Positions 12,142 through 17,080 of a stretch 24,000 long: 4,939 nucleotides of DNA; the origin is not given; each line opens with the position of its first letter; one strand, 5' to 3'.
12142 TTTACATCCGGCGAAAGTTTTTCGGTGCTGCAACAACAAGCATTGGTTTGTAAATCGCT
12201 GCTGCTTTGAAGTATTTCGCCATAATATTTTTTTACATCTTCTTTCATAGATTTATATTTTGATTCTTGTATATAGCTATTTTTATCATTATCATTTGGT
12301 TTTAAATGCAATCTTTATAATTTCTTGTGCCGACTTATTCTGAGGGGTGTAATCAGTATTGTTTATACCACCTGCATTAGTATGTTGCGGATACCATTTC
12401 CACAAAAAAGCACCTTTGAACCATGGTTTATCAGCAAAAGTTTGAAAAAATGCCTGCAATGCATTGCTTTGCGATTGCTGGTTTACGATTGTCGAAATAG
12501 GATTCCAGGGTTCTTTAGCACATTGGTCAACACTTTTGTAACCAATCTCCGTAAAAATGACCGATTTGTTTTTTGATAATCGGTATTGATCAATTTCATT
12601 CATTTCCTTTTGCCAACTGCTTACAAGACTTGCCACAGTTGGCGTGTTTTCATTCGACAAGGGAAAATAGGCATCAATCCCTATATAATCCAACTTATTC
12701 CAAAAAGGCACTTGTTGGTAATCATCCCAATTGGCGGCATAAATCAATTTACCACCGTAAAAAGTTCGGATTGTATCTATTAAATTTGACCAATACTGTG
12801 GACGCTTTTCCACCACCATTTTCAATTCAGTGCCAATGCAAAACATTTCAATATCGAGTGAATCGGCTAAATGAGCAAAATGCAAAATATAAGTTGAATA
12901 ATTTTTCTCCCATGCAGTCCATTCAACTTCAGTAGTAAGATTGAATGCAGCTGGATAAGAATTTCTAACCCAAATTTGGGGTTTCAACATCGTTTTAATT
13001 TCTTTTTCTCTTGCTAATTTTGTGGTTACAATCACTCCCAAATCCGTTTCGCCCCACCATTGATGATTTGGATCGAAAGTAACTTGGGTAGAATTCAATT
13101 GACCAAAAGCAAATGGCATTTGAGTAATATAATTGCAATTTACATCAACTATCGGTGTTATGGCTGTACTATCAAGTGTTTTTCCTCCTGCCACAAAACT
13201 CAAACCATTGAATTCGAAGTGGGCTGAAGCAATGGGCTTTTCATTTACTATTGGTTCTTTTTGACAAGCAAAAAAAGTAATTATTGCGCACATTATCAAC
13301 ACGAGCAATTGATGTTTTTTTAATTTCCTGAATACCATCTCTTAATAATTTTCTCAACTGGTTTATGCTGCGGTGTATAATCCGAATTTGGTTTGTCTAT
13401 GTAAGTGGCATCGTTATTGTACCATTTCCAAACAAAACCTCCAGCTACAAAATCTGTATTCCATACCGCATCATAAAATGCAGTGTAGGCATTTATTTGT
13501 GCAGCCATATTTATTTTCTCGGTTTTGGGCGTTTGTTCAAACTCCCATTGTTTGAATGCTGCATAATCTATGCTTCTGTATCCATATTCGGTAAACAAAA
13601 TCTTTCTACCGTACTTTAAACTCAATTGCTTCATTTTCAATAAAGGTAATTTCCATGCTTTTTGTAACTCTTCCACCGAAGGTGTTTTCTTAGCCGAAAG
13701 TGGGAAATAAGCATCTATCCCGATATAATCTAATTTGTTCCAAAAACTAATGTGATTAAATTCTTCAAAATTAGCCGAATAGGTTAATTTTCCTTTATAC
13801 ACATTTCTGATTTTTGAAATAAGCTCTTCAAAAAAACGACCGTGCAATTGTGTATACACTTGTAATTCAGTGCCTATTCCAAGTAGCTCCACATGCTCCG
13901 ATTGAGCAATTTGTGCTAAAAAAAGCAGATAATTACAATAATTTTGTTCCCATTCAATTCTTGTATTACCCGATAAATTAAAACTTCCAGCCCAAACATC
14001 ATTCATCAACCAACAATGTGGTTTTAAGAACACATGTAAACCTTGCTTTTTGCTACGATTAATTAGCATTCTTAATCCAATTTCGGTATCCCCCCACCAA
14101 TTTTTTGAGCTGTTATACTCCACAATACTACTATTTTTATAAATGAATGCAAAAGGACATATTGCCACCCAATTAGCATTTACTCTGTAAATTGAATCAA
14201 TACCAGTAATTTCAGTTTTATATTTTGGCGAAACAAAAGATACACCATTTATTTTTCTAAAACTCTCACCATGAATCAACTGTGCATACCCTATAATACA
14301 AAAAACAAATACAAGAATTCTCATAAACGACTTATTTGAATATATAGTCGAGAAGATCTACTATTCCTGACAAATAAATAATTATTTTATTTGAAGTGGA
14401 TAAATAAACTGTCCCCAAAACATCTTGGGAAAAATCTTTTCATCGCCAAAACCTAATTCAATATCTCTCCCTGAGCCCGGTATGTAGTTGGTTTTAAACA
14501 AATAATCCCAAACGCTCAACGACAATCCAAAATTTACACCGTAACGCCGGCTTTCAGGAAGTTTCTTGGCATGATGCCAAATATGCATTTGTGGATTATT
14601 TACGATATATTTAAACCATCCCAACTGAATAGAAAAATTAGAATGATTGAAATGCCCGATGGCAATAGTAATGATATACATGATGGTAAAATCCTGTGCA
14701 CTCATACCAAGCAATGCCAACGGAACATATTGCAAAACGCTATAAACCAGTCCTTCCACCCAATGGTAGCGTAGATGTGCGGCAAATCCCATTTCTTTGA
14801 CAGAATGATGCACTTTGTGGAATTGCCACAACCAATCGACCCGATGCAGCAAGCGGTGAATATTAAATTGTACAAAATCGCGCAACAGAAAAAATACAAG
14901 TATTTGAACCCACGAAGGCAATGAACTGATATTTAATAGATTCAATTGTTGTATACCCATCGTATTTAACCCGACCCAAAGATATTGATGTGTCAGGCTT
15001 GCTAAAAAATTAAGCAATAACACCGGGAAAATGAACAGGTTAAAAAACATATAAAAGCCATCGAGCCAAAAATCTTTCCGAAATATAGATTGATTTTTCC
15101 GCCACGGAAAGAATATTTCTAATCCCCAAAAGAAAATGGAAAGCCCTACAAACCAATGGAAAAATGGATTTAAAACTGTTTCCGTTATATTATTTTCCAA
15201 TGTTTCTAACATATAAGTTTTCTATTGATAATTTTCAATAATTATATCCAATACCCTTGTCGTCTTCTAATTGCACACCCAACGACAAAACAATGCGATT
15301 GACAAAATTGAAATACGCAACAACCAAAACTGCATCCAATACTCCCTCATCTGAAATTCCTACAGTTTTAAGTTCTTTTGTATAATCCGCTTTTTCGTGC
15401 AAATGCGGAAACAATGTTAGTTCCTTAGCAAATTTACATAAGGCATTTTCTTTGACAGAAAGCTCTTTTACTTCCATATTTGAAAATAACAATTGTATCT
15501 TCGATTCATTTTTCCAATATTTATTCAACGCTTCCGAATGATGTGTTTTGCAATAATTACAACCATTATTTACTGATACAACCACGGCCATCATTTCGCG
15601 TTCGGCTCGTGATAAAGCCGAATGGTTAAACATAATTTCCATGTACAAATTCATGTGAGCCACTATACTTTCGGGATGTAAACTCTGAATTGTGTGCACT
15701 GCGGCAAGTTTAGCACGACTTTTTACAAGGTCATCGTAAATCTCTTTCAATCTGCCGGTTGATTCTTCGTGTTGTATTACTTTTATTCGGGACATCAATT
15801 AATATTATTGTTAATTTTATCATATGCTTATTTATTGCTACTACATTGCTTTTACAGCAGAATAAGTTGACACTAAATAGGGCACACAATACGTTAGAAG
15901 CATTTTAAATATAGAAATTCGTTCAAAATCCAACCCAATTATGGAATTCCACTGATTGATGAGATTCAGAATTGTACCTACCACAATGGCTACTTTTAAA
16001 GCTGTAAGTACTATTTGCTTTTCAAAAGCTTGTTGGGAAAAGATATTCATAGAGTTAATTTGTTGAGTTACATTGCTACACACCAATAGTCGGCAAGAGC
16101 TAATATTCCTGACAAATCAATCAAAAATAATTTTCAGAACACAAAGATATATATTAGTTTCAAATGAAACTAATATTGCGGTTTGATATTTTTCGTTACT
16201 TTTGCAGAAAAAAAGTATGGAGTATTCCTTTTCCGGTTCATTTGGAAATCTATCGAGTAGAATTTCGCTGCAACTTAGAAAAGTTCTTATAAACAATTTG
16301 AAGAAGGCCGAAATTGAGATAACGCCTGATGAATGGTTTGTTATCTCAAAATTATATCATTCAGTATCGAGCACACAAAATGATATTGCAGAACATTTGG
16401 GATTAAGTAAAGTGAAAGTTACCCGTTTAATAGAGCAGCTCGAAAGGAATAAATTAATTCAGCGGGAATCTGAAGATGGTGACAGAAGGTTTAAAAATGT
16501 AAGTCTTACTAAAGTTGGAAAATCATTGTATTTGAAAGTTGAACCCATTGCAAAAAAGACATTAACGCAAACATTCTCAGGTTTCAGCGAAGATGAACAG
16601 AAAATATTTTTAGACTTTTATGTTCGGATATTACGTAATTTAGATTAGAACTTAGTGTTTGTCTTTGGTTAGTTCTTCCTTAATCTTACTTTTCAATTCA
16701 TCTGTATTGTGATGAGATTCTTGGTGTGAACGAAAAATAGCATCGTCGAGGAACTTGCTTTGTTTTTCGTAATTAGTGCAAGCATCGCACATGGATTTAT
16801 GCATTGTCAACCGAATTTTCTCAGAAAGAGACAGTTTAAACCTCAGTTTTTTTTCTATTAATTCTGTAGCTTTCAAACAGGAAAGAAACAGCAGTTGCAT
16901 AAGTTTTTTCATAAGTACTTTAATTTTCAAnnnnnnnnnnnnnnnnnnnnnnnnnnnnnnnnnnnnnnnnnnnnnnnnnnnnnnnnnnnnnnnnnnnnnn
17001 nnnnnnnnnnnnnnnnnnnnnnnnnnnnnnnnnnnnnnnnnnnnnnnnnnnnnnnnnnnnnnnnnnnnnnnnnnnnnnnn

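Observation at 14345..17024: Three exact copies of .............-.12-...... define a putative ECF sigma regulon that includes the arsenic array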

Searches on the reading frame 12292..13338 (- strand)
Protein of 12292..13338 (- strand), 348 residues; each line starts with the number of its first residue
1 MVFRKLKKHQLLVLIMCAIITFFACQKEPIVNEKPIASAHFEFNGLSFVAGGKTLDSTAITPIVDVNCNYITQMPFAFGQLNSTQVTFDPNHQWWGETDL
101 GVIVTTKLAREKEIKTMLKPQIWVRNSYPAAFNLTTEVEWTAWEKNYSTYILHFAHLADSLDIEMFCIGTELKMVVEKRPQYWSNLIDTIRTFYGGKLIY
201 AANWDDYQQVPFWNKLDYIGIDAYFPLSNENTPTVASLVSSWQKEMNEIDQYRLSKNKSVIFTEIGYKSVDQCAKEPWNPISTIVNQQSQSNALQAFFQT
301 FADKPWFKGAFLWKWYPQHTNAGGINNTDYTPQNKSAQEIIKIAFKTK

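Call 6: search_protein_families(library=ncbifam, proteins=[window:12292-13338:-], max_evalue=0.01)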
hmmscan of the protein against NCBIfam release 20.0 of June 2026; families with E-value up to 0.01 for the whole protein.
window:12292-13338:- (348 aa): 1 family
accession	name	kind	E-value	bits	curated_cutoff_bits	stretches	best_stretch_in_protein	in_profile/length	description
NF048004.1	GTA_megatron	equivalog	4.4e-08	31.4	800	1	129-229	418-547/1299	baseplate multidomain protein megatron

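Call 7: search_protein_families(library=pfam, proteins=[window:12292-13338:-], max_evalue=0.01)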
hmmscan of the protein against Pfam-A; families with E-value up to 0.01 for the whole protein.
window:12292-13338:- (348 aa): 2 families
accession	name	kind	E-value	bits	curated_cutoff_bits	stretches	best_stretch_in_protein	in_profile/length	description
PF22612.2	GH113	-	1.8e-44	152.7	27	1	65-334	26-288/289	Glycoside Hydrolase Family 113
PF13547.12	GTA_TIM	-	1.1e-08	35.2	27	1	146-229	2-112/299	GTA TIM-barrel-like domain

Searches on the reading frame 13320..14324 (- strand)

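Call 4: search_protein_families(library=pfam, proteins=[window:13320-14324:-], max_evalue=0.01)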
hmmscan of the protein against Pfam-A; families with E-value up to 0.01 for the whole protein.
window:13320-14324:- (334 aa): 1 family
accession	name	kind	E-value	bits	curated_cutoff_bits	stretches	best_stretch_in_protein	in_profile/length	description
PF22612.2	GH113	-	2.4e-36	126.1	27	1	42-316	21-284/289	Glycoside Hydrolase Family 113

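Call 6: search_protein_families(library=ncbifam, proteins=[window:13320-14324:-], max_evalue=0.01)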
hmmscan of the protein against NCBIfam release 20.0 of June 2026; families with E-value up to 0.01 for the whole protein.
window:13320-14324:- (334 aa): 0 families

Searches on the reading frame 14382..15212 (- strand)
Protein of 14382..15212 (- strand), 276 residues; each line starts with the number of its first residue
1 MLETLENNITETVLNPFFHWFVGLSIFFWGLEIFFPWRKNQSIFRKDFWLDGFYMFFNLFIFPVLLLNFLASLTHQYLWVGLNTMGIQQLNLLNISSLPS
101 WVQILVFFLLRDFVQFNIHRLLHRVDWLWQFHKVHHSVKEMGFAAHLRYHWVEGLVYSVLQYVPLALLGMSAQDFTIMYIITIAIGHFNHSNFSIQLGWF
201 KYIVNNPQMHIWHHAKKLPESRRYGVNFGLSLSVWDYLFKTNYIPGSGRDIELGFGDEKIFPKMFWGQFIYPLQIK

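Call 4: search_protein_families(library=pfam, proteins=[window:14382-15212:-], max_evalue=0.01)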
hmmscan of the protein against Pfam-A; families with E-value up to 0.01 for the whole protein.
window:14382-15212:- (276 aa): 1 family
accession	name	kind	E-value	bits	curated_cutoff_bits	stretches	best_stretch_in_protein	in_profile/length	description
PF04116.19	FA_hydroxylase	-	1.5e-29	103.5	31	1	105-241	2-132/132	Fatty acid hydroxylase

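Call 6: search_protein_families(library=ncbifam, proteins=[window:14382-15212:-], max_evalue=0.01)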
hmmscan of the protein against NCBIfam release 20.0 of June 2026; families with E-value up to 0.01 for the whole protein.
window:14382-15212:- (276 aa): 1 family
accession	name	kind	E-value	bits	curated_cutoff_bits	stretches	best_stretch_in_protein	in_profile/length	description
NF052566.1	OrLpdHdlsOlsERhiz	equivalog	7.5e-27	94.4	475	1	96-274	111-284/293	ornithine lipid hydroxylase OlsE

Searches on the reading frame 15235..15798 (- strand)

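Call 4: search_protein_families(library=pfam, proteins=[window:15235-15798:-], max_evalue=0.01)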
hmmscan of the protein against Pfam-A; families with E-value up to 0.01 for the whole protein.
window:15235-15798:- (187 aa): 2 families
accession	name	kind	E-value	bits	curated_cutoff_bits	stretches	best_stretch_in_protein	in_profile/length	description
PF02627.25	CMD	-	6e-12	45.8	23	1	49-126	8-84/84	Carboxymuconolactone decarboxylase family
PF04636.18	PA26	-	2.7e-05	23.8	29.4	1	6-181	10-181/445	PA26 p53-induced protein (sestrin)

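Call 6: search_protein_families(library=ncbifam, proteins=[window:15235-15798:-], max_evalue=0.01)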
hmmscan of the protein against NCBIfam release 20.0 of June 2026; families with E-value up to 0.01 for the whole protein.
window:15235-15798:- (187 aa): 6 families
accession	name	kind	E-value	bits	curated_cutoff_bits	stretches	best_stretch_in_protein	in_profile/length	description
TIGR01926.1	peroxid_rel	subfamily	1.8e-41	141.9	81.8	1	3-179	1-177/178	peroxidase-related enzyme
TIGR04030.1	perox_Avi_7169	hypoth_equivalog_domain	1.8e-21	77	233.15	1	53-174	61-183/185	alkylhydroperoxidase domain protein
NF041238.1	AhpD_rel_CFYUT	equivalog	8.6e-14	51.5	175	1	57-181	210-339/357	alkylhydroperoxidase-related (seleno)protein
TIGR00778.1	ahpD_dom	domain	2.6e-09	36.5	27.8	1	60-102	1-43/51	alkylhydroperoxidase AhpD family core domain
TIGR04169.1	perox_w_seleSAM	hypoth_equivalog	0.00024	21.2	120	1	29-93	7-71/109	arsenosugar biosynthesis-associated peroxidase-like protein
TIGR00777.1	ahpD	subfamily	0.001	18.9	191.95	1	50-103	101-153/177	alkylhydroperoxidase, AhpD family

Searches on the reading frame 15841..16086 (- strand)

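Call 4: search_protein_families(library=pfam, proteins=[window:15841-16086:-], max_evalue=0.01)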
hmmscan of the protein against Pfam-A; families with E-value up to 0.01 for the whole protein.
window:15841-16086:- (81 aa): 0 families

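Call 6: search_protein_families(library=ncbifam, proteins=[window:15841-16086:-], max_evalue=0.01)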
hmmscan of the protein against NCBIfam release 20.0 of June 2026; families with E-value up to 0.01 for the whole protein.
window:15841-16086:- (81 aa): 1 family
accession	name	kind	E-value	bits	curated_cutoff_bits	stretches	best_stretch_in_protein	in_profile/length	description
NF038050.1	NrtS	subfamily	5.8e-11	42.1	25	1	28-74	1-47/56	nitrate/nitrite transporter NrtS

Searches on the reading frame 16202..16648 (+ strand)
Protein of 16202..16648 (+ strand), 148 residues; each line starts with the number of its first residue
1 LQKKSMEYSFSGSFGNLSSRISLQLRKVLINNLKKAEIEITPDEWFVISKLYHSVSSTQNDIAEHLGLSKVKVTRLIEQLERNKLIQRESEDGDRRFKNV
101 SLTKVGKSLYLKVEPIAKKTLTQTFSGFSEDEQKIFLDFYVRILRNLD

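Call 4: search_protein_families(library=pfam, proteins=[window:16202-16648:+], max_evalue=0.01)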
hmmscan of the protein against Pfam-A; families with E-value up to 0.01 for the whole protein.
window:16202-16648:+ (148 aa): 15 families
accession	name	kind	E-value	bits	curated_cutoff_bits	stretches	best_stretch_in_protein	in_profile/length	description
PF01047.28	MarR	-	7.7e-11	42.2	24.6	1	40-96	1-57/59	MarR family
PF12802.13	MarR_2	-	8.6e-10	39.1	27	1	40-96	3-60/61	MarR family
PF13545.12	HTH_Crp_2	-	1.5e-06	28.5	27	1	55-88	21-55/70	Crp-like helix-turn-helix domain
PF13463.12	HTH_27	-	5.6e-06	27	22.2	1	41-106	2-68/68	Winged helix DNA-binding domain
PF22381.2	Staph_reg_Sar_Rot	-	5e-05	23.8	27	1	33-109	5-81/85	Transcriptional regulator SarA/Rot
PF00325.26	Crp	-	0.0001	22.4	21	1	58-86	4-32/32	Bacterial regulatory proteins, crp family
PF01978.25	TrmB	-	0.00015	21.9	25.6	1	39-98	5-63/68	Sugar-specific transcriptional regulator TrmB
PF24034.1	DUF7343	-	0.00016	21.9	27.6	1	58-88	20-50/62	Domain of unknown function (DUF7343)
PF13412.12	HTH_24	-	0.00036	20.5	21.9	1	58-86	19-47/48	Winged helix-turn-helix DNA-binding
PF14394.12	DUF4423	-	0.00051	20.3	30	1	33-102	10-81/165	Domain of unknown function (DUF4423)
PF21984.2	DnaD_N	-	0.0022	18.6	27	1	35-110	9-91/101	DnaD N-terminal domain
PF04703.18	FaeA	-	0.0029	18.3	20.7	1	56-88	15-47/62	FaeA-like protein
PF09339.16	HTH_IclR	-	0.0031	17.7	22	1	59-89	21-51/52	IclR helix-turn-helix domain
PF25213.1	HVO_A0261_N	-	0.0053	17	35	1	56-110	24-71/86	HVO_A0261 N-terminal domain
PF13730.12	HTH_36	-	0.0059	16.8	25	0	59-86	28-55/55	Helix-turn-helix domain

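Call 6: search_protein_families(library=ncbifam, proteins=[window:16202-16648:+], max_evalue=0.01)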
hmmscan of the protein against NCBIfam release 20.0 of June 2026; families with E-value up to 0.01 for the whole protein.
window:16202-16648:+ (148 aa): 25 families
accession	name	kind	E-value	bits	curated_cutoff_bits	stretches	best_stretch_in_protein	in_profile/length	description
NF002926.0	PRK03573.1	equivalog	4.9e-13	49.2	120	1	25-146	16-136/144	transcriptional regulator SlyA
NF008122.0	PRK10870.1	equivalog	5.3e-10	39.3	157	1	54-148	69-163/176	transcriptional repressor MprA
NF050133.1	TransRegFabT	equivalog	1.7e-09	38.1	200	1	40-137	27-124/138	fatty acid biosynthesis transcriptional regulator FabT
TIGR02337.1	HpaR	equivalog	3.1e-09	36.7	121.2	1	36-130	22-116/130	homoprotocatechuate degradation operon regulator HpaR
NF045593.1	bilirub_TF_BilQ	equivalog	6.6e-09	35.6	125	1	37-143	25-131/135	bilirubin utilization transcriptional regulator BilQ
TIGR04472.1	reg_rSAM_mob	hypoth_equivalog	5.4e-08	33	240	1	60-148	49-137/141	radical SAM mobile pair system MarR family transcriptional regulator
NF038251.1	AdcR_fam_Zn_TF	equivalog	6.8e-07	29.6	175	1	37-143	31-139/143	zinc-dependent MarR family transcriptional regulator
NF053814.1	teico_TcaR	equivalog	8.2e-07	29.2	170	1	29-132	26-130/151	MarR family transcriptional regulator TcaR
NF053777.1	Saro0803TransReg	equivalog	4.2e-06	26.5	200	1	53-143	48-138/140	Saro_0803 family transcriptional regulator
NF008273.0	PRK11050.1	equivalog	1.2e-05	25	153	1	47-110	44-102/156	manganese-binding transcriptional regulator MntR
NF053606.1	Sta1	subfamily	1.9e-05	24.7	80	1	40-95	18-73/100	Sta1 family transcriptional regulator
TIGR01884.1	cas_HTH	subfamily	2.2e-05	23.9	60.2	1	28-106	128-202/202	CRISPR-associated CARF protein Csa3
NF052638.1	TransRegOhrRVib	equivalog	2.3e-05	24.2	200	1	37-119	32-114/141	transcriptional regulator OhrR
NF011947.0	PRK15418.1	equivalog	0.00012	21.4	486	1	48-87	22-61/319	transcriptional regulator LsrR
NF040939.2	trans_reg_lrs14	equivalog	0.0002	21.3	90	1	39-94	18-74/103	Lrs14 family HTH-type transcriptional regulator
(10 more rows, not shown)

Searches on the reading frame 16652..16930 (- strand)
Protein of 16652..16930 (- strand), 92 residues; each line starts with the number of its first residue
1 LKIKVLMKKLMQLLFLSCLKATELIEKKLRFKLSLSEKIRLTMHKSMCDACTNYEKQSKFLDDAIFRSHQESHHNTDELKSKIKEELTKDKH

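Call 4: search_protein_families(library=pfam, proteins=[window:16652-16930:-], max_evalue=0.01)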
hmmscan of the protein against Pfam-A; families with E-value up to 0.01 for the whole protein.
window:16652-16930:- (92 aa): 0 families

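Call 6: search_protein_families(library=ncbifam, proteins=[window:16652-16930:-], max_evalue=0.01)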
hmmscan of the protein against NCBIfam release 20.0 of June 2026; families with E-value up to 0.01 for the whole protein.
window:16652-16930:- (92 aa): 1 family
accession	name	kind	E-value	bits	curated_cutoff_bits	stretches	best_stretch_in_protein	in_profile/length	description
NF052368.1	antisigmaE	subfamily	3.8e-12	45.8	50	1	16-61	2-47/48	anti-sigma factor family protein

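Call 36: search_solved_structures(query=window:16655-16912:-, max_evalue=1, show_alignments=2)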
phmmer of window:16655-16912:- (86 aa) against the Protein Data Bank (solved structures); distinct sequences matched with E-value up to 1: 0.
